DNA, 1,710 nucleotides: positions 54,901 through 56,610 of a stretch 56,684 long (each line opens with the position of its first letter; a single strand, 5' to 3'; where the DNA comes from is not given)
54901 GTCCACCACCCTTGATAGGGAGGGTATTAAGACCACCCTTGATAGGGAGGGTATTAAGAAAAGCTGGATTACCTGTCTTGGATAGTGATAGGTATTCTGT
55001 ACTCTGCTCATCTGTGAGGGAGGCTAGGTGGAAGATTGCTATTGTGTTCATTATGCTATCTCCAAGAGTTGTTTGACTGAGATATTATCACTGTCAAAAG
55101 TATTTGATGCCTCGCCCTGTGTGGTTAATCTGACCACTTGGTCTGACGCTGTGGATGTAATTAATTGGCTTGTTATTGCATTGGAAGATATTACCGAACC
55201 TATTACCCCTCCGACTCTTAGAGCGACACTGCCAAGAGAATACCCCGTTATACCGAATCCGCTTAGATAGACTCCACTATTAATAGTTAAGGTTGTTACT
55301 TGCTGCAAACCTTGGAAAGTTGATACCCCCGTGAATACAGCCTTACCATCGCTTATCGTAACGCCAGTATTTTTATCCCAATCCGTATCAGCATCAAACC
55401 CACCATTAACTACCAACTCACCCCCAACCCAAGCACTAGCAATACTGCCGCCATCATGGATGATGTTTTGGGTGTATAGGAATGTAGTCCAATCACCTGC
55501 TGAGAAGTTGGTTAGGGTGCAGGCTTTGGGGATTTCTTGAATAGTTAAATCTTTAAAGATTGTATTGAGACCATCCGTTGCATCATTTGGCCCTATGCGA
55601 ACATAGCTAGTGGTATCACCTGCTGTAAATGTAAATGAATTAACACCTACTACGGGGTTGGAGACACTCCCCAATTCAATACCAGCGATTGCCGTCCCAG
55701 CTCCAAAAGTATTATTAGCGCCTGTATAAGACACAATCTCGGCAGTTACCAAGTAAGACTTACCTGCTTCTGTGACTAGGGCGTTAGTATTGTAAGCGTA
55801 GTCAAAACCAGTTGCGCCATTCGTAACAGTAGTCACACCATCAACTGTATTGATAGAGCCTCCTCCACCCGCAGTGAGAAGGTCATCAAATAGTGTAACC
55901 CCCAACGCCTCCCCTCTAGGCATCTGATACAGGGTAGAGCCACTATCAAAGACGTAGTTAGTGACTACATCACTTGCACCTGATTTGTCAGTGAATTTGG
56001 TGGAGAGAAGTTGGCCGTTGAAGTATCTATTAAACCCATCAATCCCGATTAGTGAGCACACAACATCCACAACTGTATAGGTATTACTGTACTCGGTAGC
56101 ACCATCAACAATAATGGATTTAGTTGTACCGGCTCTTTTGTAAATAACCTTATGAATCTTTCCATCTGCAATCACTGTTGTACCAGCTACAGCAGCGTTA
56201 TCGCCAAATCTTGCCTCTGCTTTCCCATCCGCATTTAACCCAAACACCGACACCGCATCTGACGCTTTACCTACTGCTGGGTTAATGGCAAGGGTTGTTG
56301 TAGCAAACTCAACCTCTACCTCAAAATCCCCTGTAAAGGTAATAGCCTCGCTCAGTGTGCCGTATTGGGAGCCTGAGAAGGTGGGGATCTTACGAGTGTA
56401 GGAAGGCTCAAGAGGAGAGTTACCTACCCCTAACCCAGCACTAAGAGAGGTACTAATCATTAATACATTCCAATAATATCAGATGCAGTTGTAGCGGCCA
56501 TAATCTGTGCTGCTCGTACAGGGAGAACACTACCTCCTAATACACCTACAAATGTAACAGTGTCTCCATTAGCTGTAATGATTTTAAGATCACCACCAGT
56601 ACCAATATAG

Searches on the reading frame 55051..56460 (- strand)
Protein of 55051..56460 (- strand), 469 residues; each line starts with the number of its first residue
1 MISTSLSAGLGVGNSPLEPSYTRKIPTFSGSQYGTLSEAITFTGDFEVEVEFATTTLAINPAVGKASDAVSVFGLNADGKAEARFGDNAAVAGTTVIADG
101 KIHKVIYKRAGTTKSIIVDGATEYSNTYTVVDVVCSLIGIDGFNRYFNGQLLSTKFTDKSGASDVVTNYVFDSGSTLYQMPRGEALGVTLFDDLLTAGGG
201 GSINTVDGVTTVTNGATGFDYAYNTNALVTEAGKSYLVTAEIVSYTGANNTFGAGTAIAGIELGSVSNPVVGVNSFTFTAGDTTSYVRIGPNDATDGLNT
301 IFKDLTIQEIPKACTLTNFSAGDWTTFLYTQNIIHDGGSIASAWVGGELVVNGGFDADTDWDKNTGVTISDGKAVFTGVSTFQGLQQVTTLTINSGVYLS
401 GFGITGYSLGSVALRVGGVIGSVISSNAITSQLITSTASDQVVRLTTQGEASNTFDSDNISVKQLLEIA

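Call 16: search_protein_families(library=phrogs, proteins=[window:55051-56460:-], max_evalue=0.001)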
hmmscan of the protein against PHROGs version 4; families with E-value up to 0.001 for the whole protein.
window:55051-56460:- (469 aa): 1 family
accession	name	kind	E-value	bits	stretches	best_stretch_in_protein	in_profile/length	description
phrog_6609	-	unknown function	3.4e-06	28.2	1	24-160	32-173/212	-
